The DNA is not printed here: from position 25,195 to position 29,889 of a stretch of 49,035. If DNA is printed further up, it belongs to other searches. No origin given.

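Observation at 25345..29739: Sensor-like ectodomain fused to a >1100-aa cytoplasmic coiled coil with no output domain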

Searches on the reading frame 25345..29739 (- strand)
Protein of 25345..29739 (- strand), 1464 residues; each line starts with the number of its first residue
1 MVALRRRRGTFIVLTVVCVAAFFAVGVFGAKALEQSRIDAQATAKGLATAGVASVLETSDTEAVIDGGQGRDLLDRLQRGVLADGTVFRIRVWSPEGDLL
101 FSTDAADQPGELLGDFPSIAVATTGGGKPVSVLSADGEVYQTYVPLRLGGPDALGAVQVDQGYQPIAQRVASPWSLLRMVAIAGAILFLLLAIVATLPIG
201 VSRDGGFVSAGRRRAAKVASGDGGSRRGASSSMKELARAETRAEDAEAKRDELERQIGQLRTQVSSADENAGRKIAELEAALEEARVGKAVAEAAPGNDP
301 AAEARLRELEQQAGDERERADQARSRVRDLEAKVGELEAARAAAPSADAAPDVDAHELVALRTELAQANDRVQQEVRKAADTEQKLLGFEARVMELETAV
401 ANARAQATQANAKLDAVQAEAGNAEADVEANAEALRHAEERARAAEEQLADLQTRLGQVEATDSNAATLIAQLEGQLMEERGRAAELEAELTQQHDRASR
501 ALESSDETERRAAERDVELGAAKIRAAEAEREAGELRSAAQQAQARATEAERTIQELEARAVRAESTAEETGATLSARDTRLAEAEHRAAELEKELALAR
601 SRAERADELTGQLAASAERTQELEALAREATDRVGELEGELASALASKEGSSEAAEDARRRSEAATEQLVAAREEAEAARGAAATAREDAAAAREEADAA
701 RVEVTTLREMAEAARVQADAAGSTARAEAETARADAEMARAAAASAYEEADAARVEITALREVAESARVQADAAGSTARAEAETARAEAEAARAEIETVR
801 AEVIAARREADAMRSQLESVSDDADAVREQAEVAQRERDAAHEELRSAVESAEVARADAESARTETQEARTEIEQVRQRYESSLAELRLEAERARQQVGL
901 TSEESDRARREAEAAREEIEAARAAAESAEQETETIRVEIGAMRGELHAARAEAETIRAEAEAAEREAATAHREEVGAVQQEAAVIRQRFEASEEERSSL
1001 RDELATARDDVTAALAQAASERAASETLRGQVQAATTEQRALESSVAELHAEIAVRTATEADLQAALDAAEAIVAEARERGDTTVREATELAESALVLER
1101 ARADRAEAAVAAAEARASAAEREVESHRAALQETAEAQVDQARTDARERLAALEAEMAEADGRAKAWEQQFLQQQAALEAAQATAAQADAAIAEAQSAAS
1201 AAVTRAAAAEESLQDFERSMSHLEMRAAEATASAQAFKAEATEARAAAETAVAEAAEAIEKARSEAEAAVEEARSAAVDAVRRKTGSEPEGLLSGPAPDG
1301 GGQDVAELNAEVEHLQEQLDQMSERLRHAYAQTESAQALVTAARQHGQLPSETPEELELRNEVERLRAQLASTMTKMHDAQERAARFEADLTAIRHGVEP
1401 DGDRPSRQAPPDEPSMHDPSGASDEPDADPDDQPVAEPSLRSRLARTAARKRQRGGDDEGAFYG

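Call 4: search_protein_families(library=pfam, proteins=[window:25345-29739:-], max_evalue=1)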
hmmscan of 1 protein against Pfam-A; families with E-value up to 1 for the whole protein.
window:25345-29739:- (1464 aa): 3 families
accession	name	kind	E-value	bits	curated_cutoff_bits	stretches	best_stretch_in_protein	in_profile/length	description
PF00261.25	Tropomyosin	-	0.00078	19.4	38.6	2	395-595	10-210/242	Tropomyosin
PF16331.10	TolA_bind_tri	-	0.0056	17.2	30.1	2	1303-1337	32-66/76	TolA binding protein trimerisation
PF18035.6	Bap31_Bap29_C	-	0.037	14.5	30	1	810-844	3-37/52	Bap31/Bap29 cytoplasmic coiled-coil domain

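Call 5: search_protein_families(library=ncbifam, proteins=[window:25345-29739:-], max_evalue=1)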
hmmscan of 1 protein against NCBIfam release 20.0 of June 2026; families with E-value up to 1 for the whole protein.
window:25345-29739:- (1464 aa): 7 families
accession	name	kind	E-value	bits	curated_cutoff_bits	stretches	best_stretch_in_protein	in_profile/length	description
TIGR02168.1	SMC_prok_B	equivalog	3.1e-21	74.9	567.35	6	801-1079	672-945/1181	chromosome segregation protein SMC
NF045487.1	ASRP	equivalog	1.3e-09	37.2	300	4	229-594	137-474/593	archaea-specific SMC-related protein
TIGR02169.1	SMC_prok_A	equivalog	8.5e-09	33.7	729.4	3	233-467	716-951/1165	chromosome segregation protein SMC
NF003034.1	PRK03918.1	equivalog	0.0012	16.9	700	1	230-636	327-715/878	DNA double-strand break repair ATPase Rad50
TIGR04320.1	Surf_Exclu_PgrA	domain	0.0024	17.3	70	3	240-340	255-358/360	SEC10/PgrA surface exclusion domain-containing protein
TIGR04523.1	Mplasa_alph_rch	subfamily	0.0029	15.6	270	2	361-639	258-531/745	helix-rich protein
NF002572.0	PRK02224.1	equivalog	0.038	12.2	1087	1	779-973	229-426/888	DNA double-strand break repair ATPase Rad50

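Call 51: search_protein_families(library=padloc, proteins=[window:25345-29739:-], max_evalue=0.01)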
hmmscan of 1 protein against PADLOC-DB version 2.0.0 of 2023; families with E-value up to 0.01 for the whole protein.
window:25345-29739:- (1464 aa): 1 family
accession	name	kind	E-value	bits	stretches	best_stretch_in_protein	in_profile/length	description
PDLC03865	LmuB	-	6.7e-06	22.6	1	950-1218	549-797/1007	-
